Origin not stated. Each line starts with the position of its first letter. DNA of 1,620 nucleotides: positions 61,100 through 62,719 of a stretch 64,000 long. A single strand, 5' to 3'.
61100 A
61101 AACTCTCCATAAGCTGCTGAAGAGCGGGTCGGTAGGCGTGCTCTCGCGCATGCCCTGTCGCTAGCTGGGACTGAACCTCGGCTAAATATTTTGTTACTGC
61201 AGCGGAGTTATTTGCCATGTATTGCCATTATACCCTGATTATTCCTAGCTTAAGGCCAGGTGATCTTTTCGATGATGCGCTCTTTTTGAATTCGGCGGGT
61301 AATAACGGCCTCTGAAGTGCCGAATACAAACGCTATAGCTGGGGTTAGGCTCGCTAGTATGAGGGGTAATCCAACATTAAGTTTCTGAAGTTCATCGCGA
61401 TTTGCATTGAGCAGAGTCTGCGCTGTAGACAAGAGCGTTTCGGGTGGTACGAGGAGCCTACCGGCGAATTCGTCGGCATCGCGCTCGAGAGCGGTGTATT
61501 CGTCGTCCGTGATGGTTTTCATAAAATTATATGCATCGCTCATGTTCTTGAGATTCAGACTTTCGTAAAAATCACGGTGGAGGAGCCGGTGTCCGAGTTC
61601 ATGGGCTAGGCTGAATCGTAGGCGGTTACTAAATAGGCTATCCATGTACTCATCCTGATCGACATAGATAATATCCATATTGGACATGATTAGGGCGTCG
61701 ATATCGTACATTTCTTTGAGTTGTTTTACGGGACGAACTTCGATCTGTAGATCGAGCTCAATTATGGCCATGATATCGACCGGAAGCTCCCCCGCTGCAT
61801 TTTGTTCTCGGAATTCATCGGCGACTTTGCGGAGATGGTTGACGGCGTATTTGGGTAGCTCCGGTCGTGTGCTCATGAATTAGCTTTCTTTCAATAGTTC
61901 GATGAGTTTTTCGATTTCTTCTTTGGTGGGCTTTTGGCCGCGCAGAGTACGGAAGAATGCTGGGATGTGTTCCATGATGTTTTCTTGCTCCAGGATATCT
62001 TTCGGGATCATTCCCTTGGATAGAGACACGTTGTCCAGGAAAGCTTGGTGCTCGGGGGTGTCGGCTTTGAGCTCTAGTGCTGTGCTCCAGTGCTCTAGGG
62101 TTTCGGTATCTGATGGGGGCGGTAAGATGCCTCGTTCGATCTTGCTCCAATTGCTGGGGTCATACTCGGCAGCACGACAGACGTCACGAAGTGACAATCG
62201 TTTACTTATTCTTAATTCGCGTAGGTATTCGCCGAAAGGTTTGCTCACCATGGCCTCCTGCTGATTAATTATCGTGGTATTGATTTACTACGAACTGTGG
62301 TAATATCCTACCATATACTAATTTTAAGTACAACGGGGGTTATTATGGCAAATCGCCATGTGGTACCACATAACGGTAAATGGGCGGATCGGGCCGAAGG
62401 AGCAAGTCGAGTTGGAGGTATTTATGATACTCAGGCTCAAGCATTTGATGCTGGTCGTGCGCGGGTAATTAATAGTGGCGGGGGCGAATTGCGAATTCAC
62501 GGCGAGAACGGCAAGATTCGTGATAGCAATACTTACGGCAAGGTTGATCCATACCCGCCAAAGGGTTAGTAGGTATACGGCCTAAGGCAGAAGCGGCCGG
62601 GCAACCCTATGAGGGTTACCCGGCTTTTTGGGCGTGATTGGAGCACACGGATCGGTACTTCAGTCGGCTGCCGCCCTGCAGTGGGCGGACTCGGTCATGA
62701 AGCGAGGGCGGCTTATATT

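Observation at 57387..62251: AT-rich defense island: XRE + ImmA/IrrE controller pair directly upstream of a single-chain Type IIG RM enzyme whose stop overlaps the start of a 2-TM protein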

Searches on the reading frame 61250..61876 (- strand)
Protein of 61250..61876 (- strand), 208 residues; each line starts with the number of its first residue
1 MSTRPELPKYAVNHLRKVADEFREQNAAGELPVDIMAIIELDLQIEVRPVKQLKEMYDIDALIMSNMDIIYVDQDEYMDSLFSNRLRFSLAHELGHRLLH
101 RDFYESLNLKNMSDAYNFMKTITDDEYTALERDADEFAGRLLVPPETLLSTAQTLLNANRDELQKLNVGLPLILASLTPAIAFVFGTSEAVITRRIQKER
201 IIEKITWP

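Call 3: search_protein_families(library=pfam, proteins=[window:61250-61876:-], max_evalue=0.01)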
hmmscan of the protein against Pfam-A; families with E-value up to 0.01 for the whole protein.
window:61250-61876:- (208 aa): 1 family
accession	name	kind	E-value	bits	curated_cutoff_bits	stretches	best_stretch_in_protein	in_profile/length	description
PF06114.19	Peptidase_M78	-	2.2e-08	34.4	22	1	84-180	40-106/123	IrrE N-terminal-like domain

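Call 4: search_protein_families(library=padloc, proteins=[window:61250-61876:-], max_evalue=0.01)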
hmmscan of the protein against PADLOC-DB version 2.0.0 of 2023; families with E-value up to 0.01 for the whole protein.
window:61250-61876:- (208 aa): 14 families
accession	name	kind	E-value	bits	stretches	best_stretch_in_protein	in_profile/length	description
PDLC04141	capP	-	4e-17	60.5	1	13-153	3-123/242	capP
PDLC03954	RmrA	-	3.7e-13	47.2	1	14-163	140-269/380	-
PDLC03944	RmrA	-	1.4e-09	35.5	1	14-152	127-252/384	-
PDLC03949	RmrA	-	3e-09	34.2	1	4-155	112-238/363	-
PDLC03948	RmrA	-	5.2e-08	30.2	1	13-150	137-258/397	-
PDLC03951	RmrA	-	7.4e-08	29.8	1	15-150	136-254/400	-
PDLC03945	RmrA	-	8.8e-08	29.7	1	84-157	206-265/394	-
PDLC03947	RmrA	-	1.2e-07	28.9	1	17-147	143-256/383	-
PDLC03952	RmrA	-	1.5e-07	28.6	1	9-149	147-270/395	-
PDLC03950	RmrA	-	9.7e-06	22.8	1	18-157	133-253/369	-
PDLC03943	RmrA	-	3.5e-05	21.1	1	11-102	122-208/370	-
PDLC03953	RmrA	-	6.6e-05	20.3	1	83-146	205-247/373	-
PDLC03955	RmrA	-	0.00054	17.3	0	83-103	211-231/371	-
PDLC03946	RmrA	-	0.00078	16.3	1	18-157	127-242/357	-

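Call 5: search_protein_families(library=ncbifam, proteins=[window:61250-61876:-], max_evalue=0.01)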
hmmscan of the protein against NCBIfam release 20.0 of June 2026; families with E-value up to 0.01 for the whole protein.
window:61250-61876:- (208 aa): 1 family
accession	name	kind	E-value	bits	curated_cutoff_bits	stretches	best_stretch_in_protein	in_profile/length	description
NF052239.1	antitox_spr1629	equivalog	1.8e-07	30.6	335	1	85-156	207-264/377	spr1629 family repressor/antitoxin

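Call 50: find_homologous_proteins(query=window:61250-61876:-, max_evalue=0.00001)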
Query window:61250-61876:- (208 aa): 343 proteins with E <= 0.00001 among 610 candidates; the best 120 are listed.
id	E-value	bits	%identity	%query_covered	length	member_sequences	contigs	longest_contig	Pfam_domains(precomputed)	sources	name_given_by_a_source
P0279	9.0e-130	448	100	100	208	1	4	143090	PF06114.20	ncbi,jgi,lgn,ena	-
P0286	3.3e-54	202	46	98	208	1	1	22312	PF06114.20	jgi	jgi:hypothetical protein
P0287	5.6e-52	194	45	100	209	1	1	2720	PF06114.20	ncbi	-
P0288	7.6e-50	187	46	96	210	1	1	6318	PF06114.20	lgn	-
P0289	1.6e-49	186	45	98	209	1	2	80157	PF06114.20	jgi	jgi:hypothetical protein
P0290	2.1e-43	166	44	83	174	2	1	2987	PF06114.20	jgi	jgi:Zn-dependent peptidase ImmA (M78 family)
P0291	1.3e-40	157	46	95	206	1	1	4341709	PF06114.20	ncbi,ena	-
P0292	5.0e-38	149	44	93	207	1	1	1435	PF06114.20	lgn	-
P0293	8.3e-37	145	43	94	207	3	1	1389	PF06114.20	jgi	jgi:hypothetical protein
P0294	1.6e-36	144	40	92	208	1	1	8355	PF06114.20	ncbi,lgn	-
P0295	2.3e-36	143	40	93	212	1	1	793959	PF06114.20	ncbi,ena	-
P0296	6.5e-36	142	42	94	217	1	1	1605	PF06114.20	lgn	-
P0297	1.1e-35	141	41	100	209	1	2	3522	PF06114.20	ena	-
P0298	2.5e-35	140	40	91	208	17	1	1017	PF06114.20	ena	-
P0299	3.4e-34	136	38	100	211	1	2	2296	PF06114.20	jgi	jgi:Zn-dependent peptidase ImmA (M78 family)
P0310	7.4e-33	132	41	92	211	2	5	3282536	PF06114.20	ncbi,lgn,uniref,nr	ncbi:ImmA/IrrE family metallo-endopeptidase [Desulfobacca acetoxidans]|uniref:IrrE N-terminal-like d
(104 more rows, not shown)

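Call 51: search_solved_structures(query=window:61250-61876:-, max_evalue=1, show_alignments=2)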
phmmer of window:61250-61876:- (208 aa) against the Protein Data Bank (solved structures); distinct sequences matched with E-value up to 1: 3.
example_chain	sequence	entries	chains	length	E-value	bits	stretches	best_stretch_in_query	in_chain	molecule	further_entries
7t5t_A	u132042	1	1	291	0.00013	25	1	77-147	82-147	CapP toxin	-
5usr_B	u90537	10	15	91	0.65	13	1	9-69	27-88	LYR motif-containing protein 4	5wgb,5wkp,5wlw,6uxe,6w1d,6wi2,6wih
6nzu_B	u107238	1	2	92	0.67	12.9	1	9-69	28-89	LYR motif-containing protein 4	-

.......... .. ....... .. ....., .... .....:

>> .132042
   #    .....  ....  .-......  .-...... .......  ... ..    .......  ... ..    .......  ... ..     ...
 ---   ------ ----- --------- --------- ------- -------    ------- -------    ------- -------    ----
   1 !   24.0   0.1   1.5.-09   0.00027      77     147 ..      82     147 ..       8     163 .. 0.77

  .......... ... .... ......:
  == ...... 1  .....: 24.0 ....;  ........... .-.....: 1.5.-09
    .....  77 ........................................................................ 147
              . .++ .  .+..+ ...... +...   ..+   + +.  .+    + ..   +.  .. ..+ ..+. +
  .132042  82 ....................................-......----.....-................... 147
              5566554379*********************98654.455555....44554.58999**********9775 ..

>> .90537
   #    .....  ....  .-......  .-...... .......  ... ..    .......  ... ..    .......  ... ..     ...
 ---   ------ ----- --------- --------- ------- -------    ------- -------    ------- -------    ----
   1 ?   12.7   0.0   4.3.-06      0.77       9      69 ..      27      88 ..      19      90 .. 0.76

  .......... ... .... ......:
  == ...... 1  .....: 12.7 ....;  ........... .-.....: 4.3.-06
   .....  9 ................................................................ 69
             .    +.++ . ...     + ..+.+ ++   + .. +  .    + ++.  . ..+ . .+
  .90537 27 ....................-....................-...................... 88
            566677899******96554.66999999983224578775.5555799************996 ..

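Call 53: find_encoding_contigs(protein=P0286, flank=6000, max_places=2)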
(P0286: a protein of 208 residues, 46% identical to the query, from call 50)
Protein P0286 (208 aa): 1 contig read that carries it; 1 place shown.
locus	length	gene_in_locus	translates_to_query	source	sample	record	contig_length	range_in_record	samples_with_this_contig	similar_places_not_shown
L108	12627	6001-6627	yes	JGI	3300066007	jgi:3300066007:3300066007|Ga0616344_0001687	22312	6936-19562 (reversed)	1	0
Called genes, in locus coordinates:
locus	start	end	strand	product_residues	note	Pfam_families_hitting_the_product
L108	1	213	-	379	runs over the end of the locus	PF08903:DUF1846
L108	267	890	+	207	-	PF00300:His_Phos_1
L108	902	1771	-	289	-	PF09549:RE_Bpu10I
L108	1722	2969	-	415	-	PF00145:DNA_methylase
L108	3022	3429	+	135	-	PF04075:F420H2_quin_red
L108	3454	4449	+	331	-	PF00005:ABC_tran, PF13304:AAA_21 (weak), PF13732:DrrA1-3_C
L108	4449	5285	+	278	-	PF01061:ABC2_membrane, PF12698:ABC2_membrane_3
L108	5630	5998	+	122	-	PF13560:HTH_31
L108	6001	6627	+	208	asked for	PF06114:Peptidase_M78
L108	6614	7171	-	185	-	-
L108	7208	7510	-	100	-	-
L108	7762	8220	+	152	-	-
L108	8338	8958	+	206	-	PF04199:Cyclase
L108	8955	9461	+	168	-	PF01872:RibD_C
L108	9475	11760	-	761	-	PF16927:HisKA_7TM, PF00989:PAS (faint), PF08448:PAS_4 (faint), PF13426:PAS_9 (faint), PF00512:HisKA, PF02518:HATPase_c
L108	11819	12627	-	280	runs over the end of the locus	-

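Call 54: find_encoding_contigs(protein=P0289, flank=6000, max_places=2)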
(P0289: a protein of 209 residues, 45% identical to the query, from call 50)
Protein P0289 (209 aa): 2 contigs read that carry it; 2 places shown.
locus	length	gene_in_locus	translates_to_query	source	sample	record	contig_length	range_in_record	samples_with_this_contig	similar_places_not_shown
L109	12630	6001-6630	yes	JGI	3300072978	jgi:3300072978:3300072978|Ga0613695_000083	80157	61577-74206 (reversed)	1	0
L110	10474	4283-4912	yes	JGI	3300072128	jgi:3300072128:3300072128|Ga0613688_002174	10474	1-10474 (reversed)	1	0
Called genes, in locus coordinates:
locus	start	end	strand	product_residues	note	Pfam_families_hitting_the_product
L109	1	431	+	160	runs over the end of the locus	-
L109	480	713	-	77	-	-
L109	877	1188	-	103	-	-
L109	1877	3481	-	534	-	PF00239:Resolvase, PF07508:Recombinase (weak), PF13408:Zn_ribbon_recom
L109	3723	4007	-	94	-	-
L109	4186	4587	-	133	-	-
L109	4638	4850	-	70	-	PF13560:HTH_31, PF12844:HTH_19, PF01381:HTH_3, PF13443:HTH_26 (weak)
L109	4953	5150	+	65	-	-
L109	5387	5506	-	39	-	-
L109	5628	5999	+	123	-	PF13560:HTH_31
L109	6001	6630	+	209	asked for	PF06114:Peptidase_M78 (weak)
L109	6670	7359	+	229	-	PF20619:DUF6804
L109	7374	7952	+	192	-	PF00485:PRK, PF13238:AAA_18 (weak)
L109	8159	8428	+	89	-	-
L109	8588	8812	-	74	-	-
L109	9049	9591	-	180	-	PF13426:PAS_9 (faint)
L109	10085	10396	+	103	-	-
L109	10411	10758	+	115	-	-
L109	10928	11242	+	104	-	-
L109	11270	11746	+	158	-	PF11188:DUF2975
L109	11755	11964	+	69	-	PF13443:HTH_26, PF01381:HTH_3 (weak), PF13560:HTH_31 (weak)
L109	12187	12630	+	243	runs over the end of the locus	-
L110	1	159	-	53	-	?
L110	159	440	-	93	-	-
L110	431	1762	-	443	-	PF00239:Resolvase, PF07508:Recombinase (weak), PF13408:Zn_ribbon_recom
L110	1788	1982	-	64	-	-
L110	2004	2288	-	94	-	-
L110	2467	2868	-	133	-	-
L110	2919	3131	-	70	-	PF13560:HTH_31, PF12844:HTH_19, PF01381:HTH_3, PF13443:HTH_26 (weak)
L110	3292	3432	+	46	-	-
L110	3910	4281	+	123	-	PF13560:HTH_31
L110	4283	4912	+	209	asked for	PF06114:Peptidase_M78 (weak)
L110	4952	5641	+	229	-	PF20619:DUF6804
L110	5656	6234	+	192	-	PF00485:PRK, PF13238:AAA_18 (weak)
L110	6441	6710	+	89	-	-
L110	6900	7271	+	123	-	-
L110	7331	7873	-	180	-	PF13426:PAS_9 (faint)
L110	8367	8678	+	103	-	-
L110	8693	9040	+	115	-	-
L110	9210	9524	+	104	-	-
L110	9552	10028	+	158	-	PF11188:DUF2975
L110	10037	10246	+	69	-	PF13443:HTH_26, PF01381:HTH_3 (weak), PF13560:HTH_31 (weak)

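Call 55: find_encoding_contigs(protein=P0291, flank=6000, max_places=2)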
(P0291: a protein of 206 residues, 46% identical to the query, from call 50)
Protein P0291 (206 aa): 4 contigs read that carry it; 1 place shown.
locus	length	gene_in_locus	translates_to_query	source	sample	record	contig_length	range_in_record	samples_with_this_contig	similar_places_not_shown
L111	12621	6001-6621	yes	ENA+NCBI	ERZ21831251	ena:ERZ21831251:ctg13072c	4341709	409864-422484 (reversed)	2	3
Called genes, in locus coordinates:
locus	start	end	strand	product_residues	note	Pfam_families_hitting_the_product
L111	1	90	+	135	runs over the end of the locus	PF02472:ExbD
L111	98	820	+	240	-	PF13103:TonB_2, PF03544:TonB_C (weak)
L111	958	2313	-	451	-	PF13638:PIN_4, PF00270:DEAD (faint), PF13245:AAA_19 (faint), PF02562:PhoH, PF13604:AAA_30, PF13401:AAA_22 (weak)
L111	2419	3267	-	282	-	PF12730:ABC2_membrane_4 (weak), PF12679:ABC2_membrane_2, PF10920:DUF2705, PF12698:ABC2_membrane_3 (weak)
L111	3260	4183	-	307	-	PF00005:ABC_tran, PF13304:AAA_21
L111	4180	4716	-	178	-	PF07963:N_methyl (weak), PF07596:SBP_bac_10 (faint)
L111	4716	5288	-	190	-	-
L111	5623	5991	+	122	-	PF13560:HTH_31 (faint)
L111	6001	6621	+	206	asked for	PF06114:Peptidase_M78 (faint)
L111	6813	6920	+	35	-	-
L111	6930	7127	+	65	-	-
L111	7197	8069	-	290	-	PF10114:PocR, PF00165:HTH_AraC (weak), PF12833:HTH_18, PF00165:HTH_AraC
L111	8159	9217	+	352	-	PF01408:GFO_IDH_MocA, PF02894:GFO_IDH_MocA_C, PF22725:GFO_IDH_MocA_C3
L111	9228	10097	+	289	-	PF01261:AP_endonuc_2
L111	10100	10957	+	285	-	PF01261:AP_endonuc_2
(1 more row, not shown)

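Call 56: find_encoding_contigs(protein=P0310, flank=6000, max_places=2)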
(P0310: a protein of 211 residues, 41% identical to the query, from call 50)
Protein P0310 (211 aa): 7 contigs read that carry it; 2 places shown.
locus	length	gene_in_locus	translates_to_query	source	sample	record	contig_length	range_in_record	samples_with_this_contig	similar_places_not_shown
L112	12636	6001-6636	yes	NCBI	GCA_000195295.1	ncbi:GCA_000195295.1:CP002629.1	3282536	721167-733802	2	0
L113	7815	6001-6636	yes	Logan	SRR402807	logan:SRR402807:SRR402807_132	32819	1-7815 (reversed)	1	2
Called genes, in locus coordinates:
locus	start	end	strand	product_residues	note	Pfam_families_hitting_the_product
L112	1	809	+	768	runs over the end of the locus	PF13491:FtsK_4TM, PF17854:FtsK_alpha, PF01580:FtsK_SpoIIIE, PF04157:EAP30 (weak), PF09397:FtsK_gamma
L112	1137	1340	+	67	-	-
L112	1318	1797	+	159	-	PF10097:DUF2335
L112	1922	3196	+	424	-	PF01555:N6_N4_Mtase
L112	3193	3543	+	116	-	PF01909:NTP_transf_2, PF18765:Polbeta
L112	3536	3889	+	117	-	PF01934:HepT-like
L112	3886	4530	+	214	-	-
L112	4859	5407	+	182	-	PF05257:CHAP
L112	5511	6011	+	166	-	PF13560:HTH_31, PF01381:HTH_3 (faint)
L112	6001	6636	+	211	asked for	PF06114:Peptidase_M78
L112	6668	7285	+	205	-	-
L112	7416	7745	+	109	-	-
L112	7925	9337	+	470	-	-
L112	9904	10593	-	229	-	-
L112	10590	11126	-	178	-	-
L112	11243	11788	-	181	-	-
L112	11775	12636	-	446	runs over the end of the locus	PF01966:HD, PF19276:HD_assoc_2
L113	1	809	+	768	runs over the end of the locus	PF13491:FtsK_4TM, PF17854:FtsK_alpha, PF01580:FtsK_SpoIIIE, PF04157:EAP30 (weak), PF09397:FtsK_gamma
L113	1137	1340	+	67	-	-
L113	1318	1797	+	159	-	PF10097:DUF2335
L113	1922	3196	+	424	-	PF01555:N6_N4_Mtase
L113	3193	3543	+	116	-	PF01909:NTP_transf_2, PF18765:Polbeta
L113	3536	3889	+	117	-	PF01934:HepT-like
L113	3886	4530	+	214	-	-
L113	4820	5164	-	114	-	-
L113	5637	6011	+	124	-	PF13560:HTH_31, PF01381:HTH_3 (faint)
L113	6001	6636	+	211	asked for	PF06114:Peptidase_M78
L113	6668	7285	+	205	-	-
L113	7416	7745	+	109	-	-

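Call 88: search_protein_families(library=phrogs, proteins=[window:61250-61876:-], max_evalue=0.001)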
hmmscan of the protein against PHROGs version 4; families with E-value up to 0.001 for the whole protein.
window:61250-61876:- (208 aa): 4 families
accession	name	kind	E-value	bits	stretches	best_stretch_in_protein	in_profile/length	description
phrog_1914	-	unknown function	9.2e-15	55.9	1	21-153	18-152/222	-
phrog_19315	-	unknown function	2.2e-12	47.7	1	6-151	5-153/348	-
phrog_2439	-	transcription regulation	2.3e-12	47.5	1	57-157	170-253/367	transcriptional regulator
phrog_87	-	other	6.2e-11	43.5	1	18-148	24-133/227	metallo-protease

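Call 101: find_related_loci(query=A7, collection=viral_contigs, flank=5000)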
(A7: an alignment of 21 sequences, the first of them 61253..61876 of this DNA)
Query A7 (208 aa) in viral_contigs; peptide patterns used: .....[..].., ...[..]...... (x = any residue, [..] = any of these).
600 stretches matched a pattern (row limit reached: there are more); 214 encode a relative of the query (tblastn E <= 1e-3); the best 80 are kept; 80 distinct loci.
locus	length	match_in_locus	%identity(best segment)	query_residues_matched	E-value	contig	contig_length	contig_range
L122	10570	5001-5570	34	1-208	5e-29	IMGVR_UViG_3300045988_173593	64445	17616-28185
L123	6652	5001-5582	32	13-205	3e-24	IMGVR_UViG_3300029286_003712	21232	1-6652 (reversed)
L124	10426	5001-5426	32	7-148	1e-11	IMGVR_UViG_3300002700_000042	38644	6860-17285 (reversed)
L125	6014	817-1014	43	77-148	9e-11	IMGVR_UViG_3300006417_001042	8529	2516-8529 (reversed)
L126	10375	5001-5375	30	30-148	1e-9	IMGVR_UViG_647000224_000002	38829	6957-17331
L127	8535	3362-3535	45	85-148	2e-9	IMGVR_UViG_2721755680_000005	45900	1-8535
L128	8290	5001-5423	30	5-144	2e-9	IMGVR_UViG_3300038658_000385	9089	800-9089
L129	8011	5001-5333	35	17-144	3e-9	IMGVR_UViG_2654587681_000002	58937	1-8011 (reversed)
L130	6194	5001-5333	34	17-144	3e-9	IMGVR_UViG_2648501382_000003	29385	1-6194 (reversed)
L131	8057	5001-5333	35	17-144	3e-9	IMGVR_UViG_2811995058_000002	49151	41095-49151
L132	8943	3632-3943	33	30-150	4e-9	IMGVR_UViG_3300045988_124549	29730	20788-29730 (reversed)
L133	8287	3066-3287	38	85-168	7e-9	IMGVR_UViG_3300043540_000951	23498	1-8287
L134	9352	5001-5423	28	5-144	5e-9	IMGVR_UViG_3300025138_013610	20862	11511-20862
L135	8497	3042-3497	27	28-182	6e-9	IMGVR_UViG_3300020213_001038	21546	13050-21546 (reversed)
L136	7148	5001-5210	34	61-148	8e-9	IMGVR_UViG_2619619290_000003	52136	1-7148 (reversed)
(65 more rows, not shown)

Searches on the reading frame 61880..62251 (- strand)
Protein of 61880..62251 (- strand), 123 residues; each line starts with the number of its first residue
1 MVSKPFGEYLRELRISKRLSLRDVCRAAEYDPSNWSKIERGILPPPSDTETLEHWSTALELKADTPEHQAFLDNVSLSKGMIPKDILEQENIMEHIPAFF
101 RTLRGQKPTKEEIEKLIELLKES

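Call 3: search_protein_families(library=pfam, proteins=[window:61880-62251:-], max_evalue=0.01)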
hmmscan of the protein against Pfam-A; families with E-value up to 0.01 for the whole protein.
window:61880-62251:- (123 aa): 3 families
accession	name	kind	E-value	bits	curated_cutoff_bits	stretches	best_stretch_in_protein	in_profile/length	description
PF13560.12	HTH_31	-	2.1e-11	44.4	27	1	6-48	2-46/64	Helix-turn-helix domain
PF12844.13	HTH_19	-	0.00011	22.4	30.2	1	7-62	1-54/64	Helix-turn-helix domain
PF01381.28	HTH_3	-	0.0028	18.1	23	0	10-45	1-36/55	Helix-turn-helix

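Call 4: search_protein_families(library=padloc, proteins=[window:61880-62251:-], max_evalue=0.01)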
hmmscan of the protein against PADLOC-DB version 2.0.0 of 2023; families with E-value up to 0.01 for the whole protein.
window:61880-62251:- (123 aa): 2 families
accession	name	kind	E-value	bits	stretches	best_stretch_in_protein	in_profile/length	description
PDLC04142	capH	-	5e-06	25.5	1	2-122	3-100/103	capH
PDLC02926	HTH_VI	-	3.3e-05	22.1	1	6-63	2-57/92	-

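Call 5: search_protein_families(library=ncbifam, proteins=[window:61880-62251:-], max_evalue=0.01)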
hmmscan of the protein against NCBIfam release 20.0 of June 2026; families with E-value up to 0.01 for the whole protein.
window:61880-62251:- (123 aa): 0 families

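Call 88: search_protein_families(library=phrogs, proteins=[window:61880-62251:-], max_evalue=0.001)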
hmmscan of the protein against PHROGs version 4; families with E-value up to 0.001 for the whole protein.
window:61880-62251:- (123 aa): 2 families
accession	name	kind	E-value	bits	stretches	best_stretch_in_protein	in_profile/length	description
phrog_3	-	transcription regulation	3.2e-06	28.2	1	3-74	86-148/430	transcriptional repressor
phrog_8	-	transcription regulation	7.9e-05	23.3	1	4-86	160-235/346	transcriptional regulator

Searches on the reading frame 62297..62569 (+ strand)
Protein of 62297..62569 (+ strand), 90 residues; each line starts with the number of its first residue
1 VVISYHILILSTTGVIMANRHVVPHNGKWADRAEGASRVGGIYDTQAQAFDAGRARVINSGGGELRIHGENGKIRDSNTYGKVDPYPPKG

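Call 3: search_protein_families(library=pfam, proteins=[window:62297-62569:+], max_evalue=0.01)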
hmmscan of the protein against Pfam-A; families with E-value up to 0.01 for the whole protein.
window:62297-62569:+ (90 aa): 1 family
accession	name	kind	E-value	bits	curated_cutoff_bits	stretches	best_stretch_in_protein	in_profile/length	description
PF09954.14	DUF2188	-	8.4e-21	74.3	22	1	21-80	2-62/62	Uncharacterized protein conserved in bacteria (DUF2188)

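Call 5: search_protein_families(library=ncbifam, proteins=[window:62297-62569:+], max_evalue=0.01)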
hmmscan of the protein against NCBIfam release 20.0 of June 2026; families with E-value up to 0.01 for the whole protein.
window:62297-62569:+ (90 aa): 0 families

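Call 88: search_protein_families(library=phrogs, proteins=[window:62345-62569:+], max_evalue=0.001)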
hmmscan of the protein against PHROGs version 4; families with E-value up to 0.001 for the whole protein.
window:62345-62569:+ (74 aa): 2 families
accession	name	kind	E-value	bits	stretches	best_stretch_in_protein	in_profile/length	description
phrog_3220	-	unknown function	9.4e-18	65.3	1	3-74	4-74/74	-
phrog_22338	-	unknown function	0.00014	23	1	7-74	141-207/207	-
